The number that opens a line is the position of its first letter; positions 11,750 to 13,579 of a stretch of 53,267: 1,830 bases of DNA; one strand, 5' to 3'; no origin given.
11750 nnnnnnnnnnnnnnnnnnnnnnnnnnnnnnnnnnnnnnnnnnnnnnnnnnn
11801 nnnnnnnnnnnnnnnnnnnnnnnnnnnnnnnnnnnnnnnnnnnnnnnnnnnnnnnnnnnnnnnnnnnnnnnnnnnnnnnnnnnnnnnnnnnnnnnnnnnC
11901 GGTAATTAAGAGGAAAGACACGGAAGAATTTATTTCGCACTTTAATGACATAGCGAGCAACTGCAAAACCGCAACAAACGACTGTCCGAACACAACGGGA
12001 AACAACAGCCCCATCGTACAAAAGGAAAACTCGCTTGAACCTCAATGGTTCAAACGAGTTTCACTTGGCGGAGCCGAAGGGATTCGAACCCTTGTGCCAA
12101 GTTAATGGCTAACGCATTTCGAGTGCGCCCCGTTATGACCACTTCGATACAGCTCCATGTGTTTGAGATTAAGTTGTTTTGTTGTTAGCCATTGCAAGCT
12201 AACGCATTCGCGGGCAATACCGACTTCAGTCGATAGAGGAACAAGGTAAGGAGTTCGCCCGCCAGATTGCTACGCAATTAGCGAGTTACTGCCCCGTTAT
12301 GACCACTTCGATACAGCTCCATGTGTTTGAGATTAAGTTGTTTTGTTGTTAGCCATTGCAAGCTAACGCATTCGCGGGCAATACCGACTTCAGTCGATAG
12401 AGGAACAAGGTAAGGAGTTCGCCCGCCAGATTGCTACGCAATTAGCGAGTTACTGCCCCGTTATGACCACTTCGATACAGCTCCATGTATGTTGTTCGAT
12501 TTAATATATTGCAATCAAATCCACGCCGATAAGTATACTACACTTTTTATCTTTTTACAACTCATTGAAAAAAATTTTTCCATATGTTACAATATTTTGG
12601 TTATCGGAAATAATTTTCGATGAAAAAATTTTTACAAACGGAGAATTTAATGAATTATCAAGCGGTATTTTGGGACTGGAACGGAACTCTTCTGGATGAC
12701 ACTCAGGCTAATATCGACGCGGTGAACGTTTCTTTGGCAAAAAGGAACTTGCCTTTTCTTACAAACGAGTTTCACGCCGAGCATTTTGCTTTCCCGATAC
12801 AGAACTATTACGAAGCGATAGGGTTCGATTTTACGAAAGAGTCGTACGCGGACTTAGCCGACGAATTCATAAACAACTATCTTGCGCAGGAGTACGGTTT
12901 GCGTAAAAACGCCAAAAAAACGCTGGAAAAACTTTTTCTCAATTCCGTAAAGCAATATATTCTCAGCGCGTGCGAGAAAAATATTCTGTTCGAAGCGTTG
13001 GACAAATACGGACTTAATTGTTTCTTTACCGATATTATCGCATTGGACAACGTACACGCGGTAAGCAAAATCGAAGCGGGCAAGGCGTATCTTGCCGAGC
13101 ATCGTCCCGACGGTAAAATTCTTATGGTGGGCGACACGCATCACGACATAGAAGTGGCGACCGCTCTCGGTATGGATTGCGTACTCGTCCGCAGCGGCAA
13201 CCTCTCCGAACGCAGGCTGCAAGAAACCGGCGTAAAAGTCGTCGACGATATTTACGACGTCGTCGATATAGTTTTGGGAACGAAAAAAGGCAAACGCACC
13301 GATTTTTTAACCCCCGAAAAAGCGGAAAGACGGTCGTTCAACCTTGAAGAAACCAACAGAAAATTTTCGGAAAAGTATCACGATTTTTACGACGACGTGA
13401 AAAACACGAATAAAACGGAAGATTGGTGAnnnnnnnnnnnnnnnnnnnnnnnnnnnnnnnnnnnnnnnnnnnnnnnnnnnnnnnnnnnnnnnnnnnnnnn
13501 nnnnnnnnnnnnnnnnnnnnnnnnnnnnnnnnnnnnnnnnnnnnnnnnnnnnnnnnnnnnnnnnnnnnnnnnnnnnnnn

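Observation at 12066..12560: Array of tRNA-Ser 5'-half pseudo-genes with a structured insert in place of the anticodon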

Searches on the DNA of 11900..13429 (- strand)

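Call 5: search_rna_families(source=window, start=11900, end=12700, threshold=evalue, max_evalue=10, show_alignments=4)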
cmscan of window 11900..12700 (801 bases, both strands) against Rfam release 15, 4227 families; matches with E-value up to 10: 13.
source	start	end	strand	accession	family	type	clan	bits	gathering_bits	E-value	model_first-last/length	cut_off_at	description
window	12069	12156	-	RF00005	tRNA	Gene; tRNA;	CL00001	50.8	29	7.7e-10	1-71/71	no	tRNA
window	12069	12120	+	RF04351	Plastid-psbl-rps4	Cis-reg;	-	25.1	68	0.008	1-53/53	no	Plastid-psbl-rps4 3UTR RNA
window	12013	12072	-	RF00937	mir-653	Gene; miRNA;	-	21.5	77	0.14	1-78/78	no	mir-653 microRNA precursor family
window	12006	12093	-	RF04321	tmRNA_permuted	Gene;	-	20.3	47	0.06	36-93/213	no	permuted transfer-messenger RNA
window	12024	12063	-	RF03485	mir-4000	Gene; miRNA;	-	20.1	58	0.31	1-54/54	no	mir-4000 microRNA precursor family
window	12018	12136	-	RF02435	SpF41_sRNA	Gene; sRNA;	-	19.4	52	2.7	1-105/105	no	Streptococcus sRNA SpF41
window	12025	12064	+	RF03485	mir-4000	Gene; miRNA;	-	18.2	58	0.98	1-54/54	no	mir-4000 microRNA precursor family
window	12025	12062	+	RF03286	MIR6146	Gene; miRNA;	-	17.3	59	1.4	20-56/75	no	MIR6146 microRNA precursor family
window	12006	12158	-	RF02223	sX4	Gene; sRNA;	-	16.8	70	0.48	1-167/167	no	Proteobacterial sRNA sX4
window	12027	12061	-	RF03362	mir-9436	Gene; miRNA;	-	16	80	4.6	15-53/66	no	mir-9436 microRNA precursor family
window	12372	12578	+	RF02638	EF0605_EF0606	Gene; sRNA;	-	15.2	219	3.7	1-179/179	no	Enterococcus sRNA EF0605_EF0606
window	12021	12064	-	RF00110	RybB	Gene; sRNA;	-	13.6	40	7.1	28-79/79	no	RybB RNA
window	12491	12505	-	RF01072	TMV_UPD-PK3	Cis-reg;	-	11.2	34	8.8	1-31/31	no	Pseudoknot of upstream pseudoknot domain (UPD) of the 3'UTR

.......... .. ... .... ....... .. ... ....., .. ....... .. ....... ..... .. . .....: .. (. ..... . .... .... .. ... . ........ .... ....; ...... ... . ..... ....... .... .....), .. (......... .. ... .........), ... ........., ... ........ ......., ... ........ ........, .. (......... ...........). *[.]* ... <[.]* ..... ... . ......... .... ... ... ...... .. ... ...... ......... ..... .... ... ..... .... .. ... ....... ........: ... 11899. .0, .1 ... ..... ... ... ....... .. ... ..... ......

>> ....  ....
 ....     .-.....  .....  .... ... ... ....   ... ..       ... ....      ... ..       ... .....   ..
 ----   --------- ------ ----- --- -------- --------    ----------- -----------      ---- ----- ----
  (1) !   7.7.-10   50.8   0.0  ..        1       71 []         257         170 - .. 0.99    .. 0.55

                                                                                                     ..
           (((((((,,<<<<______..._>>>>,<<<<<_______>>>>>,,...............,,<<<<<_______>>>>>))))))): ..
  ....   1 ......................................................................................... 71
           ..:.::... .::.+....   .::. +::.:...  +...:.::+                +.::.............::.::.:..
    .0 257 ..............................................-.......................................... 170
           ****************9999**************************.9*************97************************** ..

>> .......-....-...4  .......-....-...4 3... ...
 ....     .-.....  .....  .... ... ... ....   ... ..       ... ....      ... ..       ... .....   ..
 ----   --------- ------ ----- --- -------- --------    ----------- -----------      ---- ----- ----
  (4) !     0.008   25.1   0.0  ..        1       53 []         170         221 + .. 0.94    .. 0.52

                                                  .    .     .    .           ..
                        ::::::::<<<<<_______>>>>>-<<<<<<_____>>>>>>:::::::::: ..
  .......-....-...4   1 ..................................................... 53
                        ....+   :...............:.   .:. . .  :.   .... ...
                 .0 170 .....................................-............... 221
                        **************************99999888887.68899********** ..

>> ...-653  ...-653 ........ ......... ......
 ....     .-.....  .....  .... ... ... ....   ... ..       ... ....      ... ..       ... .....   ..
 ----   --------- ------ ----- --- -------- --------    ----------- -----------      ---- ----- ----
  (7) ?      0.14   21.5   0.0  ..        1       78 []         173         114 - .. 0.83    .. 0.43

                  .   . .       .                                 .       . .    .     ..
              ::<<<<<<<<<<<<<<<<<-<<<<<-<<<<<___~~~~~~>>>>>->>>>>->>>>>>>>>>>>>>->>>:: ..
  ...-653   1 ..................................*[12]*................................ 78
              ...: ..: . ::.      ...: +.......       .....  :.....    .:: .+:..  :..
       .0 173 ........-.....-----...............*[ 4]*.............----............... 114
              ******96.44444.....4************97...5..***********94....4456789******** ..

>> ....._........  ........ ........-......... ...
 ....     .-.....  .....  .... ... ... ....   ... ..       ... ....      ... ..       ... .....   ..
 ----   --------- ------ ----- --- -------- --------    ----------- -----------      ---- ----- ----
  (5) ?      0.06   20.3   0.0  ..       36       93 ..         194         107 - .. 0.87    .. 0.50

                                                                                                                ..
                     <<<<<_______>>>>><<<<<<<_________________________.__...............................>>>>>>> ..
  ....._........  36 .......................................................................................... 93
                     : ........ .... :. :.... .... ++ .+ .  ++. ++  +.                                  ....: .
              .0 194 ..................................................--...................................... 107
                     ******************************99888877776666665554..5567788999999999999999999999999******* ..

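Call 12: search_dna_similar(query=window:12157-12320:-, collection=phages, mode=distant, max_evalue=0.01)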
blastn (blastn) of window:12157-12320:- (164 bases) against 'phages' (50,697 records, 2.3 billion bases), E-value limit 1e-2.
Records with a match: 1; places in all: 1; records where one place covers at least 80% of the query: 0.
Best place of each record, by identity: 95-99% 1.
By first word of the organism name: Bacteriophage 1.
By host as written in the record: - 1.
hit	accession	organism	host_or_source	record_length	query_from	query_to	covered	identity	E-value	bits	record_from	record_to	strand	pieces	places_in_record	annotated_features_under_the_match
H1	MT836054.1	Bacteriophage sp.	human fecal samples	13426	1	30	18%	96.7%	3e-4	51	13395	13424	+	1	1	record has no annotation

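Call 13: search_dna_similar(query=window:12157-12320:-, collection=plasmids, mode=distant, max_evalue=0.01)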
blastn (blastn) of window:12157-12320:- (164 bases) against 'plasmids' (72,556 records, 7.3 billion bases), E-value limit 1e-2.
No match.
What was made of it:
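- Tried and rejected: No match in 50,697 phage records, beyond a 30-nt match to the tRNA block at a contig end, or in 72,556 plasmid records (calls 12, 13).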

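Call 26: search_rna_families(source=L006, start=9400, end=10000, threshold=evalue, max_evalue=1, show_alignments=3)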
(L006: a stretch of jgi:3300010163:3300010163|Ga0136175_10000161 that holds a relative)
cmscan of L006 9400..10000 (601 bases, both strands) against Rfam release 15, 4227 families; matches with E-value up to 1: 8.
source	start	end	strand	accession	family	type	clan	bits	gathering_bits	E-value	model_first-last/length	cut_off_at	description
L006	9769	9856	-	RF00005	tRNA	Gene; tRNA;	CL00001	50.8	29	5.8e-10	1-71/71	no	tRNA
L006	9769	9820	+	RF04351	Plastid-psbl-rps4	Cis-reg;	-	25.1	68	0.006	1-53/53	no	Plastid-psbl-rps4 3UTR RNA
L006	9706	9870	-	RF02223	sX4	Gene; sRNA;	-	25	70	0.0034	1-167/167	no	Proteobacterial sRNA sX4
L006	9713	9778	+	RF03225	mir-2763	Gene; miRNA;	-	22.5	50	0.049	1-83/83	no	mir-2763 microRNA precursor family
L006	9704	9782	+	RF00632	sxy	Cis-reg;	-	20.4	70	0.74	1-104/104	no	sxy 5' UTR element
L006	9587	9691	-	RF02902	AaHKsRNA22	Gene; sRNA;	-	17.9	39.8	0.69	1-101/101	no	Aggregatibacter sRNA 22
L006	9728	9766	+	RF01264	snR83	Gene; snRNA; snoRNA; HACA-box;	CL00023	17.6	75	0.12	68-106/308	no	Small nucleolar RNA snR83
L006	9688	9795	-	RF04321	tmRNA_permuted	Gene;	-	14.9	47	0.8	34-105/213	no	permuted transfer-messenger RNA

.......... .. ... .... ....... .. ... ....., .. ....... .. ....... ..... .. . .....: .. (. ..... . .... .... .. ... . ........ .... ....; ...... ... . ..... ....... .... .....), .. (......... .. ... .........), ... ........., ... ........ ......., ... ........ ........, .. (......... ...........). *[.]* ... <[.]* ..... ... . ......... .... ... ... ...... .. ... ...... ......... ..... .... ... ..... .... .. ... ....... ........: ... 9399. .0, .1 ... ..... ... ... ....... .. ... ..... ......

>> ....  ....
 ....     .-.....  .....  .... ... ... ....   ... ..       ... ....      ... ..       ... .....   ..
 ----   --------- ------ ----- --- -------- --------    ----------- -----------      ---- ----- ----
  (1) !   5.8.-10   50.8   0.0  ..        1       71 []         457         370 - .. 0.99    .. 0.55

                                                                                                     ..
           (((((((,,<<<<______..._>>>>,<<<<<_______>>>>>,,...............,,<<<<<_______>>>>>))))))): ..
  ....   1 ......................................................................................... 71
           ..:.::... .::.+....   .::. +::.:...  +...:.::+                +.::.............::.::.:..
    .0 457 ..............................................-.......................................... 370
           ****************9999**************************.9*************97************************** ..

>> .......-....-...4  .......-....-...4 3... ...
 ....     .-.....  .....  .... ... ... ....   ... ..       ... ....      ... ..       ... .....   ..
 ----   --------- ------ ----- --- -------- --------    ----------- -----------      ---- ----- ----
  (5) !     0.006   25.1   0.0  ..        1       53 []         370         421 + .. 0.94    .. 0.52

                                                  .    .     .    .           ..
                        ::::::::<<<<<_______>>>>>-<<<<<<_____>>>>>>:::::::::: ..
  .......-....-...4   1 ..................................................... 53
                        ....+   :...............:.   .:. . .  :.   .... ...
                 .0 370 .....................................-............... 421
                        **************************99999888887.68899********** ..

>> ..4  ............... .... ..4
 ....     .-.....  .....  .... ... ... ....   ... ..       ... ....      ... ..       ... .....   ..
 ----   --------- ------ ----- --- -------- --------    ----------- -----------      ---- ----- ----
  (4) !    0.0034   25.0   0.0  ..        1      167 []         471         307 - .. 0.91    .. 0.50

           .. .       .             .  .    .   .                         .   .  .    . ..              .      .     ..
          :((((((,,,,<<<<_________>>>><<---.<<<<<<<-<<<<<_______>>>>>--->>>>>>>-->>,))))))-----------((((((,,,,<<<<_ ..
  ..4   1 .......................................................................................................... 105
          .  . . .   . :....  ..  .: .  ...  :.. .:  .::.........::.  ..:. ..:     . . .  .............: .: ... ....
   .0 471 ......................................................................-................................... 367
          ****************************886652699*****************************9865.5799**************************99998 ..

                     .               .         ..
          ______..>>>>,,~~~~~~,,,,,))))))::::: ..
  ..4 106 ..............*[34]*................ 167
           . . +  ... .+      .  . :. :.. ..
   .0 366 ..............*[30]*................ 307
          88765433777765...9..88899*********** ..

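Call 49: get_annotated_region(hit=H1, flank=14000)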
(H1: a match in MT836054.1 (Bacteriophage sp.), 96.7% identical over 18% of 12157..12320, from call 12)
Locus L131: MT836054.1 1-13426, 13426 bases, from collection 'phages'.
description: UNVERIFIED: Bacteriophage sp. clone scaffold_1302 genomic sequence.
organism: Bacteriophage sp. (NCBI taxid 38018)
taxonomy: Viruses
host: -; source: human fecal samples; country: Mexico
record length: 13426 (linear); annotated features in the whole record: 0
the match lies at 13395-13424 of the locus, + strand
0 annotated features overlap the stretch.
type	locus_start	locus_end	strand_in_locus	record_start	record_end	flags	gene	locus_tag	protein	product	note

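Call 90: build_rna_model(alignment_id=A4, structure=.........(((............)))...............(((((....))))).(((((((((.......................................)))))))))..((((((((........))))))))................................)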
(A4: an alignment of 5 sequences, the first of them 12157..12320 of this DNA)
Model R1 built from alignment A4 (5 sequences, 172 columns); structure: as given.
model positions 163; base pairs 25; branch points 3; effective number of sequences 1.72; information 0.589 bits per position. Calibrated on 0.2 Mb of random sequence (short: E-values are rough).
structure used (alignment columns):
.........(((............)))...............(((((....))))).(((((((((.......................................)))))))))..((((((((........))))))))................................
